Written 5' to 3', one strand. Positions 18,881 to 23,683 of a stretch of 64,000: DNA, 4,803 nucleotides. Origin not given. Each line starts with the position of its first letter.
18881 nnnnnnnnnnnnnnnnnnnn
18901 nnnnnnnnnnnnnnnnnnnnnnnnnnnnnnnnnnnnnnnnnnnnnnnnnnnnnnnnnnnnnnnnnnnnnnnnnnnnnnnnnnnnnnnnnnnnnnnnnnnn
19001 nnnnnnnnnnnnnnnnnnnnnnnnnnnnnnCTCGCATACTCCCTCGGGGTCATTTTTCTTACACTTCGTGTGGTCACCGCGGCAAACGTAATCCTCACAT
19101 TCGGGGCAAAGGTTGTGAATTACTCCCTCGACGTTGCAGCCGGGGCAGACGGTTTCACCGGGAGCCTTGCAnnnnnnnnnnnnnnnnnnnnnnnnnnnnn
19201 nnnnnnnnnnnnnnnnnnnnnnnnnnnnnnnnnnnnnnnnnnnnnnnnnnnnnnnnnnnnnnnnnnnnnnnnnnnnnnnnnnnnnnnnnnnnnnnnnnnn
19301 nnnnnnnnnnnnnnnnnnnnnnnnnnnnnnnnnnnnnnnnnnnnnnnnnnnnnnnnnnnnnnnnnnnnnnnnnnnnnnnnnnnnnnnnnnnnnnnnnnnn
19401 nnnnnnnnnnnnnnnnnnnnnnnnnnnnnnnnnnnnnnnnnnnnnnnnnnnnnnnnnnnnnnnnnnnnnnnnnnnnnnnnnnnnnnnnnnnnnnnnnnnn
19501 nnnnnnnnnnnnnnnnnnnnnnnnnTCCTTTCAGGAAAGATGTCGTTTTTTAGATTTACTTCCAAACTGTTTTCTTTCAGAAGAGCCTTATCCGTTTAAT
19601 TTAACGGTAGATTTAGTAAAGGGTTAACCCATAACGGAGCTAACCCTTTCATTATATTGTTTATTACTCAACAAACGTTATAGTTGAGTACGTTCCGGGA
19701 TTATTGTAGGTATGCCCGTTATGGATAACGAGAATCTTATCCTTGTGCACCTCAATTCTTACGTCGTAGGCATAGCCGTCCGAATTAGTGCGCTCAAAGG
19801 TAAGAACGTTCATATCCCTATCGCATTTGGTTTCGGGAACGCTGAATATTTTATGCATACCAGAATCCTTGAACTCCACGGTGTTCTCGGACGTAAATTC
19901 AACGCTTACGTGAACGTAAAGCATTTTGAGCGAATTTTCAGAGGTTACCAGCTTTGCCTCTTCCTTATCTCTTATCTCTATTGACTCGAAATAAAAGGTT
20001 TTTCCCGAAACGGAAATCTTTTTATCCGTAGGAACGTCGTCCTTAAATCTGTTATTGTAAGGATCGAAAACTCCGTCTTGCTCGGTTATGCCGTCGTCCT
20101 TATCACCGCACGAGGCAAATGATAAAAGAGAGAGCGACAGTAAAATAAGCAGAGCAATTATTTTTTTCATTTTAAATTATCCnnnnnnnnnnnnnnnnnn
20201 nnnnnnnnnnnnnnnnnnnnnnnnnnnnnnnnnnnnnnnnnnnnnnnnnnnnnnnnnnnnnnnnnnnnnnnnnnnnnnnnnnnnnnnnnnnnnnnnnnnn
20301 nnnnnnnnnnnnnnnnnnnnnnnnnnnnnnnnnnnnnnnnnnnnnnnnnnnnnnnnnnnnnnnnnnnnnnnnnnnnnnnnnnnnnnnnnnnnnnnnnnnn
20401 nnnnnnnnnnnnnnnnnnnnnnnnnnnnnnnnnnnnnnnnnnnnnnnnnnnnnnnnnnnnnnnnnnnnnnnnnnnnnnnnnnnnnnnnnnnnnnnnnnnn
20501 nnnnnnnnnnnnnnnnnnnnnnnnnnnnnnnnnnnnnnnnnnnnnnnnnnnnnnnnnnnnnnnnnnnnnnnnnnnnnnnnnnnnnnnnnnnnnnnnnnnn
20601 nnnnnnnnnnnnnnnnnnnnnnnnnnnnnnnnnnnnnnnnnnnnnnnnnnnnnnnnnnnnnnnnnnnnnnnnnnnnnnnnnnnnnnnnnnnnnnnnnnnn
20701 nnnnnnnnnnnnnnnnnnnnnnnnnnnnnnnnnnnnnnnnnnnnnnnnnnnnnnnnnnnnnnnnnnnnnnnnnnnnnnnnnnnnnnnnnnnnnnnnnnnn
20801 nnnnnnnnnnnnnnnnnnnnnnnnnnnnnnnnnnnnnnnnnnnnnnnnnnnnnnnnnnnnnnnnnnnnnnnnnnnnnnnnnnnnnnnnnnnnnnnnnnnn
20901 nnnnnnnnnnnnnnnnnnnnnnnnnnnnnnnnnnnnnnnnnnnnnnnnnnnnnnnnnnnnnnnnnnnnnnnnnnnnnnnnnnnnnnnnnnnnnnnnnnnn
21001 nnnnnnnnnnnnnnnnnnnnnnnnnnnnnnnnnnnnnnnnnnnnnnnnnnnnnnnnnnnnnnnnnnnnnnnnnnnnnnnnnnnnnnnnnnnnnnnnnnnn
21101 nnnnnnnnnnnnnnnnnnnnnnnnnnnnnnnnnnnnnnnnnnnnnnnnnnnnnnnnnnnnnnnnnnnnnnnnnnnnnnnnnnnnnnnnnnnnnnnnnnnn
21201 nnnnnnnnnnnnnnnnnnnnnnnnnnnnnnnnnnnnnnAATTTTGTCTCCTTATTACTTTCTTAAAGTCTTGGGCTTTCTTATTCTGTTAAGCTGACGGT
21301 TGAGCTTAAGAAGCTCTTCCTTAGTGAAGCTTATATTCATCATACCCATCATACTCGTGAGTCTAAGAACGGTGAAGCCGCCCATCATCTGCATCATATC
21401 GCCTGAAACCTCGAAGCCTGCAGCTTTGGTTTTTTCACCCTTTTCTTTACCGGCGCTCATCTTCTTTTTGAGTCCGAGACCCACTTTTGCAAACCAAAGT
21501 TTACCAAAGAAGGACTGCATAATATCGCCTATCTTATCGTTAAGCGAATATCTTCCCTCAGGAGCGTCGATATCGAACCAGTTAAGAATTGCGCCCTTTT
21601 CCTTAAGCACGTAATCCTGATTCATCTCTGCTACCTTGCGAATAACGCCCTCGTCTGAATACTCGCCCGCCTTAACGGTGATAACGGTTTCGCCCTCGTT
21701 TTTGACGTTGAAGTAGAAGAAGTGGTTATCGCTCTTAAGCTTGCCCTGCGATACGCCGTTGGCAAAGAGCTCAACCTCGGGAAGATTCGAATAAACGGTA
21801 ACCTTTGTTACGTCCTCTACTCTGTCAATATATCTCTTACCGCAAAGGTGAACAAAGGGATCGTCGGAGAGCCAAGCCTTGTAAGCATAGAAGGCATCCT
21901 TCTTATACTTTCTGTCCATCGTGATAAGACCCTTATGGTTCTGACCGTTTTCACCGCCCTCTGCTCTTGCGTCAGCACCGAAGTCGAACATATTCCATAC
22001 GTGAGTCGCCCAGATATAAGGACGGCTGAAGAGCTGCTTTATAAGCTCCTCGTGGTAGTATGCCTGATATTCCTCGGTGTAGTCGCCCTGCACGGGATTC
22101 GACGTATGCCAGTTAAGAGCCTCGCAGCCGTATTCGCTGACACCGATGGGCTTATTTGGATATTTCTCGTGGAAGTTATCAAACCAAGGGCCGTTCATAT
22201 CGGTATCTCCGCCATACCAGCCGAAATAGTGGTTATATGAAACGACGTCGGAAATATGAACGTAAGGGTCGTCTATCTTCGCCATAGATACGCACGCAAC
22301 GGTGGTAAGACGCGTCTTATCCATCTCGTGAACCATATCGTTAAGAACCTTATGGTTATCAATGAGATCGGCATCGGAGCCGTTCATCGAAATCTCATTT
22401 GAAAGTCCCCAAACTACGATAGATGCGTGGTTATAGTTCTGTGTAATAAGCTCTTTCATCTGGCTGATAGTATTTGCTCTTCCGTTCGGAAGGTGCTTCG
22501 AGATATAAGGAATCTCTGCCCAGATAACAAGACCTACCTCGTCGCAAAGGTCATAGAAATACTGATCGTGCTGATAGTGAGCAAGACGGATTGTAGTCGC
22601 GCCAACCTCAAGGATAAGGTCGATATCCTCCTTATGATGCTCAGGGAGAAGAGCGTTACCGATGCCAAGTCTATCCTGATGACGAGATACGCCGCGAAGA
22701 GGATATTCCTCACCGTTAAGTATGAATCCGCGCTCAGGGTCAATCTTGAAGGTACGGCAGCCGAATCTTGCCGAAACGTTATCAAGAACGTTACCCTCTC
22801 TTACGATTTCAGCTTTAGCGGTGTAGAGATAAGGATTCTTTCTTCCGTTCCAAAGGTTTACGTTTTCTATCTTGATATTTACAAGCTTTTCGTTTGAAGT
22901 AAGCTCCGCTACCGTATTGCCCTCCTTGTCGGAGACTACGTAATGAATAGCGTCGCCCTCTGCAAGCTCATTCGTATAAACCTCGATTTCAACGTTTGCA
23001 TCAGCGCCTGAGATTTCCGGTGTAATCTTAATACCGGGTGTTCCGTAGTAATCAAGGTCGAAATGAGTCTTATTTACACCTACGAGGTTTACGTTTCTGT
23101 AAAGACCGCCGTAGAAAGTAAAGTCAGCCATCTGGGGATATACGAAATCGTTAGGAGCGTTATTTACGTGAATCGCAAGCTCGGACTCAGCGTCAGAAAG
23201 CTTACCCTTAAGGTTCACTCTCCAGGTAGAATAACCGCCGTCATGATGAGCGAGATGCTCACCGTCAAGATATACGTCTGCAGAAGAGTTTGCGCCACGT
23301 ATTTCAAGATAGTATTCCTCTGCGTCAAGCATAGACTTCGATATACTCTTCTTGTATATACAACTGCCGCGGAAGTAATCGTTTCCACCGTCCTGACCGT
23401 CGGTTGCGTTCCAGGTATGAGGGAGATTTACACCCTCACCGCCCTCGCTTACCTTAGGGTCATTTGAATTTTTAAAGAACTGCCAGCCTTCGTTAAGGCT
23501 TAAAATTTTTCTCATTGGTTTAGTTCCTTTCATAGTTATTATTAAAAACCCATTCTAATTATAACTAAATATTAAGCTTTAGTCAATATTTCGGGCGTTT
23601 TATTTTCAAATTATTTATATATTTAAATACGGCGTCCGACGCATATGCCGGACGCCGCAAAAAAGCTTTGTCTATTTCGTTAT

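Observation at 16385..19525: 1046-aa lipoprotein with about 125 cysteines arranged as tandem CxxC-H-CxxC-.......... modules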

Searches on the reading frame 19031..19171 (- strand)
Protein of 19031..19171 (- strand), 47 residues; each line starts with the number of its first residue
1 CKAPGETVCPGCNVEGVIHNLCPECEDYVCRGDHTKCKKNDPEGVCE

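Call 39: find_homologous_proteins(query=A3, max_evalue=0.001)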
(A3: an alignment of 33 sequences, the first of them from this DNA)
Query A3 (33 sequences): 14 candidates shared short words with the query, none scored E <= 0.001.

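Call 102: search_protein_families(library=pfam, alignment_id=A3, max_evalue=1)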
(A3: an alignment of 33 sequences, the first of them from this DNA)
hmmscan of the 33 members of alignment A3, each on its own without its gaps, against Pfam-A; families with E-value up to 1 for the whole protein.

A. member 1, seq(47 aa): 0 families

B. families by the number of members that match (of 33 scanned): 39 families (the first 25 are shown)
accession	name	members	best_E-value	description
PF25287.1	zf-B_box_Trim66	7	3.5e-06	Trim66, B-box zinc-binding domain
PF13248.11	Zn_ribbon_3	6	0.00039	zinc-ribbon domain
PF18912.6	DZR_2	6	0.0065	Double zinc ribbon domain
PF01783.29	Ribosomal_L32p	4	0.013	Ribosomal L32p protein family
PF12773.13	DZR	3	0.047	Double zinc ribbon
PF00643.29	zf-B_box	2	0.016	B-box zinc finger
PF05458.17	Siva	2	0.022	Cd27 binding protein (Siva)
PF12675.12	DUF3795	2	0.026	Protein of unknown function (DUF3795)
PF04438.22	zf-HIT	2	0.032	HIT zinc finger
PF15616.11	TerY_C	2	0.044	TerY-C metal binding domain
PF21349.2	RUBY_RBDX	2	0.051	Rubrerythrin, rubredoxin-like domain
PF09334.17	tRNA-synt_1g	2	0.14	tRNA synthetases class I (M)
PF06221.18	zf-C2HC5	2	0.23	Putative zinc finger motif, C2HC5-type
PF14570.12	zf-RING_4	1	0.0089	RING/Ubox like zinc-binding domain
PF10825.13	DUF2752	1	0.045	Protein of unknown function (DUF2752)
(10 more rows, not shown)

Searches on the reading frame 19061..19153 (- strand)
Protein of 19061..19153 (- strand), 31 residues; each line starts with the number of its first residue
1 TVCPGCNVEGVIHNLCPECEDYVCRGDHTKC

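Call 66: search_solved_structures(query=A2, max_evalue=10, show_alignments=3)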
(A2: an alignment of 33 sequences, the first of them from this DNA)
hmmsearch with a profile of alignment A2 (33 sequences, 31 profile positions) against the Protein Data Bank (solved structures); distinct sequences matched with E-value up to 10: 46.
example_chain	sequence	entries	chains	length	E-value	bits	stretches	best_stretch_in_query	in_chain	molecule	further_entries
5njt_p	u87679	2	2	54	0.0027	21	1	2-22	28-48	50S ribosomal protein L32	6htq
9fy1_0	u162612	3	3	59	0.0033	20.8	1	2-22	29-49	Large ribosomal subunit protein bL32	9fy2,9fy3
3j3v_0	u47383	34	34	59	0.0033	20.8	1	2-22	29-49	50S ribosomal protein L32 | 50S ribosomal protein bL32 | Large ribosomal subunit protein bL32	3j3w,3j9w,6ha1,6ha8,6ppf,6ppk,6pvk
5t7v_LE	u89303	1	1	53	0.0093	19.3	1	2-22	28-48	50S ribosomal protein L32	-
7p48_Z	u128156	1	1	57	0.011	19.1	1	2-22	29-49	50S ribosomal protein L32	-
6wqn_N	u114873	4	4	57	0.011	19.1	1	2-22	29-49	50S ribosomal protein L32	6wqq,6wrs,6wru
5ngm_AZ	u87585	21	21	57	0.011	19.1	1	2-22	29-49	50S ribosomal protein L32 | Large ribosomal subunit protein bL32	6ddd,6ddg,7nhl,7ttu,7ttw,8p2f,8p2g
6fxc_AZ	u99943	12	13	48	0.011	19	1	2-22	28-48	50S ribosomal protein L32 | Large ribosomal subunit protein bL32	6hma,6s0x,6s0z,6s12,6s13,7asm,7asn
6nu2_0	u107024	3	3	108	0.012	18.9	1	2-26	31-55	39S ribosomal protein L32, mitochondrial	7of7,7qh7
3j7y_0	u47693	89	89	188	0.03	17.7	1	2-26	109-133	bL32 | bL32m | 39S ribosomal protein L32, mitochondrial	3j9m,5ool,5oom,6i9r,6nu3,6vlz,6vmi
5tcu_LE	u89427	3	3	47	0.047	17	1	2-20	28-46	50S ribosomal protein L32 | 50S ribosomalprotein L32p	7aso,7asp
6o8w_2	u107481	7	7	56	0.065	16.6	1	2-22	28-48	50S ribosomal protein L32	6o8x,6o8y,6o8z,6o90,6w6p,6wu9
7p7r_4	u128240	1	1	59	0.073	16.4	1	2-22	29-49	50S ribosomal protein L32-3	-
7nhk_4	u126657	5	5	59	0.073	16.4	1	2-22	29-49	50S ribosomal protein L32 | 50S ribosomal protein L32-3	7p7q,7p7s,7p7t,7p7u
9hcg_0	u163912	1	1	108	0.11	15.9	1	2-21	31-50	Large ribosomal subunit protein bL32m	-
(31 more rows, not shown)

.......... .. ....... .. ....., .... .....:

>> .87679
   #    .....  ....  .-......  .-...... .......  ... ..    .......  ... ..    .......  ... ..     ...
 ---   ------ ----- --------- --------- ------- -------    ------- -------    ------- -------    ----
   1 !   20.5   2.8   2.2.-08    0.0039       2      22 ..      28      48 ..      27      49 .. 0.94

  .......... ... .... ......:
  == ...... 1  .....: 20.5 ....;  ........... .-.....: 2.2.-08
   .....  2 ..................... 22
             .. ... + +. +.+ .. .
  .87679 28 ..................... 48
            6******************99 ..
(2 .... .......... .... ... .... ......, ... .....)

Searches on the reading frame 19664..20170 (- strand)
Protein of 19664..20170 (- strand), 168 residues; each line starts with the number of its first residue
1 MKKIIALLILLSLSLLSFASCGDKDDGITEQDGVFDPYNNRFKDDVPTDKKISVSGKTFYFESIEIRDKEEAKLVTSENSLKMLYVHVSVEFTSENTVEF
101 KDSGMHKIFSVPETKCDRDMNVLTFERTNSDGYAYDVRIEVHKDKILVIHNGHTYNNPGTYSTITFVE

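Call 22: search_protein_families(library=pfam, proteins=[window:19664-20170:-], max_evalue=0.001)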
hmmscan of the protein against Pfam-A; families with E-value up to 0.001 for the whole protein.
window:19664-20170:- (168 aa): 0 families

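Call 31: search_protein_families(library=ncbifam, proteins=[window:19664-20170:-], max_evalue=0.01)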
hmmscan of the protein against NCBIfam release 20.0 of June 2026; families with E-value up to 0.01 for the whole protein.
window:19664-20170:- (168 aa): 1 family
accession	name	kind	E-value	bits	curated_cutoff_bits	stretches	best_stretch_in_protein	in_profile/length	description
NF053689.1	BamJ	equivalog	0.0019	18.5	100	1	1-103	1-99/184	BamJ family beta-barrel-assembly machinery protein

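Call 99: search_solved_structures(query=window:19664-20170:-, max_evalue=10)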
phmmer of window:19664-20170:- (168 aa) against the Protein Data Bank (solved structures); distinct sequences matched with E-value up to 10: 3.
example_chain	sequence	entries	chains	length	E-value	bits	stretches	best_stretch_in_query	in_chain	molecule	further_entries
4nxj_A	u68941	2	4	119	0.24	14.4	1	129-161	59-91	Bromodomain protein | Bromodomain protein, putative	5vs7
5oqs_A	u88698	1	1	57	0.29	14.1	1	92-129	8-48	NFAP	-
5fgo_A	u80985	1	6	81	0.84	12.7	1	39-63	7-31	CG1507-PB, isoform B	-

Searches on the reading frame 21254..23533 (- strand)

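Call 22: search_protein_families(library=pfam, proteins=[window:21254-23533:-], max_evalue=0.001)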
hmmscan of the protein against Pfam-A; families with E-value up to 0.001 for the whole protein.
window:21254-23533:- (759 aa): 6 families
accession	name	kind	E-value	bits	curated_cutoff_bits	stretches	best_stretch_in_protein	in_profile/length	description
PF02836.23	Glyco_hydro_2_C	-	2.2e-30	106.3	21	1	269-552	7-295/302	Glycosyl hydrolases family 2, TIM barrel domain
PF00703.27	Glyco_hydro_2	-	7.1e-12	46.5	23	1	168-260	6-109/109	Glycosyl hydrolases family 2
PF16355.11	DUF4982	-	4.2e-08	33.4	23.9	1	575-611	3-42/61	Domain of unknown function (DUF4982)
PF22666.2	Glyco_hydro_2_N2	-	2.2e-07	31.5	27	1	58-128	50-122/167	Glycosyl hydrolase 2 galactose-binding domain-like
PF22820.2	TcaA_3rd_4th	-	3.5e-05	24.1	27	1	575-622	2-48/73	TcaA protein 3rd/4th domain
PF02837.24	Glyco_hydro_2_N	-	0.00017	22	28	1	53-151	62-166/169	Glycosyl hydrolases family 2, sugar binding domain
